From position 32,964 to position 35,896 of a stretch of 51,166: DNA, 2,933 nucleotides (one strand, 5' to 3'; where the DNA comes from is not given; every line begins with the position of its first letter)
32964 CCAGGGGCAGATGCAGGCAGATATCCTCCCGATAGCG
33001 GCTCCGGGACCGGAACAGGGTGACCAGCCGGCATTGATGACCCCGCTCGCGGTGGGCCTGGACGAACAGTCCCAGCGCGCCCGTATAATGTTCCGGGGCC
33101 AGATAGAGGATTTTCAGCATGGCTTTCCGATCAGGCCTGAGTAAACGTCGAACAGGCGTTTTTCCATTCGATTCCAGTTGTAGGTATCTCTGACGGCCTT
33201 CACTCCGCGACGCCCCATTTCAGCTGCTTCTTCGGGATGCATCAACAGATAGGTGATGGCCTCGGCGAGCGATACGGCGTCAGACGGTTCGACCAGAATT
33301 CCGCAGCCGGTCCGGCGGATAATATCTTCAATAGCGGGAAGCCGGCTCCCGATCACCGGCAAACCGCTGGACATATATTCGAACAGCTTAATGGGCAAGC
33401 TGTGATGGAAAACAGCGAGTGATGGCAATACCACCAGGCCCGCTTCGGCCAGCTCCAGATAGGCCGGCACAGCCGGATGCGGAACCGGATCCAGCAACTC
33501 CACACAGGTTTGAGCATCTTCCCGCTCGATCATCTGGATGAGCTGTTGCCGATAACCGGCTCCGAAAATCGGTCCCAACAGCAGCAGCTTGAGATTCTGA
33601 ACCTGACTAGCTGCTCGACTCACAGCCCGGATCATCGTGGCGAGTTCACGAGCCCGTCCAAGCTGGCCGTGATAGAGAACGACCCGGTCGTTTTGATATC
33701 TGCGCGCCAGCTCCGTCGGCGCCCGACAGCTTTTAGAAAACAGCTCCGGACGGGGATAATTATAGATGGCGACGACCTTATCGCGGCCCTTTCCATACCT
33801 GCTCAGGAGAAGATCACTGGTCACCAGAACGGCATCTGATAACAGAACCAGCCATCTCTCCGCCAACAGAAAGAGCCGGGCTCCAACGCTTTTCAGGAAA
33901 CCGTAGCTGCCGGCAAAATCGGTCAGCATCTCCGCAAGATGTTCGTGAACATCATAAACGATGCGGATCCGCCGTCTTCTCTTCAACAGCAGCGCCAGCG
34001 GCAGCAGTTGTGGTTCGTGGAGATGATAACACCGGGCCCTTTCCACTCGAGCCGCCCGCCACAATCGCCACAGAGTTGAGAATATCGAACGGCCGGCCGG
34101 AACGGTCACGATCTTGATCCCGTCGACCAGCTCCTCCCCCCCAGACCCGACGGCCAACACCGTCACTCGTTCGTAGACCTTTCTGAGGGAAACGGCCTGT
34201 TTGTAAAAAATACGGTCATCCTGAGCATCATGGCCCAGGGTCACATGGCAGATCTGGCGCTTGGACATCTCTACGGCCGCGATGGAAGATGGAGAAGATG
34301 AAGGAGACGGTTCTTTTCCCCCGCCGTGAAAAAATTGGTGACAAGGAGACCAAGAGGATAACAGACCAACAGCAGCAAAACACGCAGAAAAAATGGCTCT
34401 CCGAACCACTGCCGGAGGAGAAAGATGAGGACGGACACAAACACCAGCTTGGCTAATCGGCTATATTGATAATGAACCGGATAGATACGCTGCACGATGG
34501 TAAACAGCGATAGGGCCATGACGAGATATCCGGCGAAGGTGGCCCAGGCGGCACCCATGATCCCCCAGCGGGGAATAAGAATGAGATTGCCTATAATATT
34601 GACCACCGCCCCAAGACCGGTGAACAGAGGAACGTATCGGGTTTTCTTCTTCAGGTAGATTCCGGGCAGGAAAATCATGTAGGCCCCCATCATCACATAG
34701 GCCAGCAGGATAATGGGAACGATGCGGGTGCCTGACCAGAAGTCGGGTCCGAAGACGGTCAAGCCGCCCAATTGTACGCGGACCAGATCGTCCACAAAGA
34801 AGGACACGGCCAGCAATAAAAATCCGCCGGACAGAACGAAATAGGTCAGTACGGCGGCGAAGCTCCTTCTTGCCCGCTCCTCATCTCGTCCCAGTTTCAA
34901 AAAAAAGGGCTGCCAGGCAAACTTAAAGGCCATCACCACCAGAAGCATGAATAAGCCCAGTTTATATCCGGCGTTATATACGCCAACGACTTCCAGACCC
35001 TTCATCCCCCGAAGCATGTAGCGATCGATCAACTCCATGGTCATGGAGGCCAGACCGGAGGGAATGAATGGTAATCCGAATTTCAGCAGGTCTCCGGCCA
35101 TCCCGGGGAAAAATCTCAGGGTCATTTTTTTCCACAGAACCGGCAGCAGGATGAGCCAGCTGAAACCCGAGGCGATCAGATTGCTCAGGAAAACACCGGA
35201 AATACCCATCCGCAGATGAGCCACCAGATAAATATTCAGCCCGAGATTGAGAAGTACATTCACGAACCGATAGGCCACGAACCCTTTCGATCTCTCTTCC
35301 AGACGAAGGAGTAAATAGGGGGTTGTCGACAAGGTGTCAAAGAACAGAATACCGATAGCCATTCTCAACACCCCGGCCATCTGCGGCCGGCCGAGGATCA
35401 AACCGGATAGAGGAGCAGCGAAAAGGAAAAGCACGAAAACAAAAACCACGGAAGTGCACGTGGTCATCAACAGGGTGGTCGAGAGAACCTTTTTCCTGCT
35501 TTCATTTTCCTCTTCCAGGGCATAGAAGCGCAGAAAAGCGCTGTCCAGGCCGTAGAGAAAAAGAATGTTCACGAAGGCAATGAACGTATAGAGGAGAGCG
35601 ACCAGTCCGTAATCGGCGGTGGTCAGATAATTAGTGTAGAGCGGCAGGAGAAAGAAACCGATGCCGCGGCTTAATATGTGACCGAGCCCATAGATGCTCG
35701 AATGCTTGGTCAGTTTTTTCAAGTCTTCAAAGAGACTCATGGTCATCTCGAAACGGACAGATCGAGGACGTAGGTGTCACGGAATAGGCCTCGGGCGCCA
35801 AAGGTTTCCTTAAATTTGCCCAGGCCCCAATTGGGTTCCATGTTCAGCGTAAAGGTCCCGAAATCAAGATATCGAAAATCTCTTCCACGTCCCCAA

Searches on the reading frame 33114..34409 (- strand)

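Call 44: search_protein_families(library=pfam, proteins=[window:33114-34409:-], max_evalue=0.00001)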
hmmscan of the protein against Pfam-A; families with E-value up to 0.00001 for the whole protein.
window:33114-34409:- (431 aa): 5 families
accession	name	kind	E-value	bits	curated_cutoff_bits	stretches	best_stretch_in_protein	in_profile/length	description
PF00534.26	Glycos_transf_1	-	1e-21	77.7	26.4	1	238-402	12-169/172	Glycosyl transferases group 1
PF13692.12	Glyco_trans_1_4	-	3.2e-20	73.3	27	1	242-389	2-140/142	Glycosyl transferases group 1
PF13579.12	Glyco_trans_4_4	-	7.5e-12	46.3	29.7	1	80-205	19-142/158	Glycosyl transferase 4-like domain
PF13524.12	Glyco_trans_1_2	-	7.9e-11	42.5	25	1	271-415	13-138/144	Glycosyl transferase-like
PF13439.12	Glyco_transf_4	-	2.5e-10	41.1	28.5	1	80-217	20-164/170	Glycosyltransferase Family 4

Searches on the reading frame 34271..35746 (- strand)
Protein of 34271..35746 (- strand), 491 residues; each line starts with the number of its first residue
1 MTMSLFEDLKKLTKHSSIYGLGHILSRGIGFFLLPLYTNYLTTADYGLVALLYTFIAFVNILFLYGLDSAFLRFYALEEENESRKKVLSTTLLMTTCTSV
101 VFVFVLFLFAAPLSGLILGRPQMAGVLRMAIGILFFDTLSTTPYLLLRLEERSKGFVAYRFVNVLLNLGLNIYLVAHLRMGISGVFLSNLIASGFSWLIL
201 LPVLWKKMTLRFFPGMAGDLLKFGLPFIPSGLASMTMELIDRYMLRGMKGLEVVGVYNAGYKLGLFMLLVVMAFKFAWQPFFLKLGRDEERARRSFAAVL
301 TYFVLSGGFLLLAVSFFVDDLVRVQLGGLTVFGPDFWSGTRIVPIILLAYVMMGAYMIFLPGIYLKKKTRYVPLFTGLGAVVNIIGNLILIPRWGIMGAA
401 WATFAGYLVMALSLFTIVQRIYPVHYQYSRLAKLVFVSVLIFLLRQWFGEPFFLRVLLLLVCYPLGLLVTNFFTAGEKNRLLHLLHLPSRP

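Call 44: search_protein_families(library=pfam, proteins=[window:34271-35746:-], max_evalue=0.00001)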
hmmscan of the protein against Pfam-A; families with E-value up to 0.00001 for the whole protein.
window:34271-35746:- (491 aa): 2 families
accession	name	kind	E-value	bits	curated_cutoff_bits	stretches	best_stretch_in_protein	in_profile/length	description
PF01943.22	Polysacc_synt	-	3.9e-24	86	28.2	1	13-284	2-272/274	Polysaccharide biosynthesis protein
PF13440.11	Polysacc_synt_3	-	8.8e-18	65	23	1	41-304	6-262/293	Polysaccharide biosynthesis protein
